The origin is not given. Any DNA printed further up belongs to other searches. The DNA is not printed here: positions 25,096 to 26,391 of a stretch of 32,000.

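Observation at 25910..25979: Intergenic-type heptamer arrays are translated in frame inside menE and kept open by one variant unit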

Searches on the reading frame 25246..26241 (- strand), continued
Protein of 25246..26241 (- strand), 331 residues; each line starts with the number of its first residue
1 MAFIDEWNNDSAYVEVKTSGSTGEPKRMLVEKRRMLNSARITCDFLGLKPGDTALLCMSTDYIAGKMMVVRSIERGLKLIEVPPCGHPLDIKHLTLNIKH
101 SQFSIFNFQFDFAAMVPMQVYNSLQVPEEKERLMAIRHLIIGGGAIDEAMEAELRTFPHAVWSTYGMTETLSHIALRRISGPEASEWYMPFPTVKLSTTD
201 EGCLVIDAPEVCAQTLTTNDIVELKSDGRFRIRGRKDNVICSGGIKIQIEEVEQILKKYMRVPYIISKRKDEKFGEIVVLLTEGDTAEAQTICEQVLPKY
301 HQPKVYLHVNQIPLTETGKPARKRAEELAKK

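Call 48: search_solved_structures(query=P0001, show_alignments=2, max_evalue=1e-10)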
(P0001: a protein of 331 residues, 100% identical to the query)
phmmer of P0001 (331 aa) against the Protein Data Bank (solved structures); distinct sequences matched with E-value up to 1e-10: 8.
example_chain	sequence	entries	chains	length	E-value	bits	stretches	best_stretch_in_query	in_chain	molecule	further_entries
4gs5_A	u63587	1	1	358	6.6e-46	160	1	3-317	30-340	Acyl-CoA synthetase (AMP-forming)/AMP-acid ligase II-like protein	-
6mfy_A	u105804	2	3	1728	4.1e-16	62.1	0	216-325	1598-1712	Linear gramicidin synthase subunit A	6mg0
9be4_A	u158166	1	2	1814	5.2e-16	61.8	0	216-325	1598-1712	Linear gramicidin synthase subunit A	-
6mfz_A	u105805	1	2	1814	5.2e-16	61.8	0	216-325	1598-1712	Linear gramicidin synthase subunit A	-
9be3_A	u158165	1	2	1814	5.2e-16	61.8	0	216-325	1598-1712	Linear gramicidin synthase subunit A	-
9meh_A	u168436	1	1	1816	5.2e-16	61.8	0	216-325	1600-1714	Linear gramicidin synthase subunit A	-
8www_A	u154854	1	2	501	3e-12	49.4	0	217-324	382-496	Carrier domain-containing protein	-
5x8f_A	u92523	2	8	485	2.6e-11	46.3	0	216-327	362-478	2-succinylbenzoate--CoA ligase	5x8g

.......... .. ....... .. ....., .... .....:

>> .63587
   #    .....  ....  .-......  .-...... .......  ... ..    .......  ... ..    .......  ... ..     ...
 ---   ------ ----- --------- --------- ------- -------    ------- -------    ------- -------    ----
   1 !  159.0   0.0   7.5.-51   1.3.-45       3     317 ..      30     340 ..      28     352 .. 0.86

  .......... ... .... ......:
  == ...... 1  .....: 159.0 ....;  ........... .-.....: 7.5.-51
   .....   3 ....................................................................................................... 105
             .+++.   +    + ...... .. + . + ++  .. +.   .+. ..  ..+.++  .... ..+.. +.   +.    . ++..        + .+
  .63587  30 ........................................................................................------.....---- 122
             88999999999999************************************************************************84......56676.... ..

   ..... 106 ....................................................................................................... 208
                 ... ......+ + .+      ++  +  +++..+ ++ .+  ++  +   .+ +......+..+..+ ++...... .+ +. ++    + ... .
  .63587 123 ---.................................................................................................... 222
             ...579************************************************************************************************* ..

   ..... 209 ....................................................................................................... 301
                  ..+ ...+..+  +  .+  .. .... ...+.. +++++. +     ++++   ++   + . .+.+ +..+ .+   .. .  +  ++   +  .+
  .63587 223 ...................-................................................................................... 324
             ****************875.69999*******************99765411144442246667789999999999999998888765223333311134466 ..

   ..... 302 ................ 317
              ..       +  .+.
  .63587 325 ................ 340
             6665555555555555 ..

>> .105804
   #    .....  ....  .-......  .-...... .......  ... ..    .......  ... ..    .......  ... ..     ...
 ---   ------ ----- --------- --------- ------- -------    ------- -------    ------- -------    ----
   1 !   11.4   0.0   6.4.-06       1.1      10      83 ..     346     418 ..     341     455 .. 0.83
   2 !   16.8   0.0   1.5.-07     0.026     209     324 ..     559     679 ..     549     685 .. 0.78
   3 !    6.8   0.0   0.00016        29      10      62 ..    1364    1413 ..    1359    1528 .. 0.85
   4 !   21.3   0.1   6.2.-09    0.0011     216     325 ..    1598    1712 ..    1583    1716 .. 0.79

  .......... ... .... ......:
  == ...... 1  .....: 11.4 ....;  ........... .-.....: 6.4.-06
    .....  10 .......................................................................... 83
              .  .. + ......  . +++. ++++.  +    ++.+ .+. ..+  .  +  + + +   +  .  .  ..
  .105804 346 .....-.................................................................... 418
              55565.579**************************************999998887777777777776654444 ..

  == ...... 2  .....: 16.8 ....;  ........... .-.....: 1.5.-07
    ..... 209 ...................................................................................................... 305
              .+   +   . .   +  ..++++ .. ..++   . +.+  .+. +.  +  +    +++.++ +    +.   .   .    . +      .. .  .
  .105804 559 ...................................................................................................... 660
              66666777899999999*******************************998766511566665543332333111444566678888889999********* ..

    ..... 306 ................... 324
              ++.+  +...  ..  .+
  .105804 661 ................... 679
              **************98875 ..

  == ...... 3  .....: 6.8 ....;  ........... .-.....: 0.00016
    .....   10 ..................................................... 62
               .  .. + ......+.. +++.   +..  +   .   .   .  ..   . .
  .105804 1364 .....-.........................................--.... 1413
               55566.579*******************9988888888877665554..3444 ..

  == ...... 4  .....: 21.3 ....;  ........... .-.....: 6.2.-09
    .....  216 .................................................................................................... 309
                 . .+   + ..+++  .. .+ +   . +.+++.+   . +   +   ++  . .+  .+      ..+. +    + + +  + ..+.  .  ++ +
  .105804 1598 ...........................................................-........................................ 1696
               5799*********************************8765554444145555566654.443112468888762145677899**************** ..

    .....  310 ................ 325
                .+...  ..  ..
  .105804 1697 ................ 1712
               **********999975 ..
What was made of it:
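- PDB 4gs5 aligns with a gap there (call 48).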

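Call 52: fold_search(model_id=the predicted structure, library=pdb)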
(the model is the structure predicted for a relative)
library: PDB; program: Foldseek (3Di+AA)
matches with E <= 10: 1744; with E <= 0.001: 621
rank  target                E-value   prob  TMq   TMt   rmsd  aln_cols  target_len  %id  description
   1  4gs5                  2.9e-34  1.00  0.65  0.62   7.9       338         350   32  The crystal structure of acyl-CoA synthetase (AMP-forming)/AMP-acid ligase II-like protein from Dyadobacter fermentans D (released 2012-09-12)
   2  5bur_A                2.0e-20  1.00  0.70  0.50   4.7       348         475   21  O-succinylbenzoate Coenzyme A Synthetase (MenE) from Bacillus Subtilis, in Complex with ATP and Magnesium Ion (released 2015-08-26)
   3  6nj0                  3.5e-20  1.00  0.70  0.54   4.3       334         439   21  Wild-type E. coli MenE with bound m phenylether-linked analogue of OSB-AMS (released 2019-04-10)
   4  5x8f_B                4.6e-20  1.00  0.55  0.39  12.7       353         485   22  Ternary complex structure of a double mutant I454RA456K of o-Succinylbenzoate CoA Synthetase (MenE) from Bacillus Subt (released 2017-06-07)
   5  5x8g_D                4.9e-20  1.00  0.53  0.38  12.9       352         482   22  Binary complex structure of a double mutant I454RA456K of o-Succinylbenzoate CoA Synthetase (MenE) from Bacillus Subti (released 2017-06-07)
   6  5x8f_C                8.8e-20  1.00  0.53  0.37  12.8       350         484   21  Ternary complex structure of a double mutant I454RA456K of o-Succinylbenzoate CoA Synthetase (MenE) from Bacillus Subt (released 2017-06-07)
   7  5gtd_A                1.2e-19  1.00  0.72  0.51   4.4       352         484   21  o-Succinylbenzoate CoA Synthetase (MenE) from Bacillus Subtilis in Complex with the Acyl-adenylate Intermediate OSB-AM (released 2017-01-04)
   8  5x8f_D                1.3e-19  1.00  0.53  0.38  12.8       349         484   22  Ternary complex structure of a double mutant I454RA456K of o-Succinylbenzoate CoA Synthetase (MenE) from Bacillus Subt (released 2017-06-07)
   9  3ipl_A                1.6e-19  1.00  0.52  0.40  13.3       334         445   20  CRYSTAL STRUCTURE OF o-succinylbenzoic acid-CoA ligase FROM Staphylococcus aureus subsp. aureus Mu50 (released 2009-08-25)
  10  4gxr                  1.7e-19  1.00  0.74  0.51   4.4       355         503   18  Structure of ATP bound RpMatB-BxBclM chimera B3 (released 2012-10-24)
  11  5c5h_B                1.9e-19  1.00  0.65  0.50   4.9       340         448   19  R195K E. coli MenE with bound OSB-AMS (released 2015-10-07)
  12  8aff_A                2.3e-19  1.00  0.75  0.49   3.8       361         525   18  Wild type oxalyl-CoA synthetase Pcs60p (released 2023-02-08)
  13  5bus_A                2.4e-19  1.00  0.70  0.50   4.7       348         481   22  O-succinylbenzoate Coenzyme A Synthetase (MenE) from Bacillus Subtilis, in complex with AMP (released 2015-08-26)
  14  3ipl_B                2.9e-19  1.00  0.53  0.41  11.3       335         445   20  CRYSTAL STRUCTURE OF o-succinylbenzoic acid-CoA ligase FROM Staphylococcus aureus subsp. aureus Mu50 (released 2009-08-25)
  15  5ie2_A                3.6e-19  1.00  0.68  0.47   5.2       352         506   18  Crystal structure of a plant enzyme (released 2016-12-07)
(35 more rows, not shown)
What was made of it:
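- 25246..26241 (-): menE ORF (331 aa), O-succinylbenzoate-CoA ligase, short Bacteroidota-type ANL enzyme. The model matches 4gs5 and the MenE structures 5bur and 6nj0 (call 52).
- On MenE / ANL adenylate-forming enzymes: Foldseek hits 4gs5, 5bur and 6nj0 (call 52).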
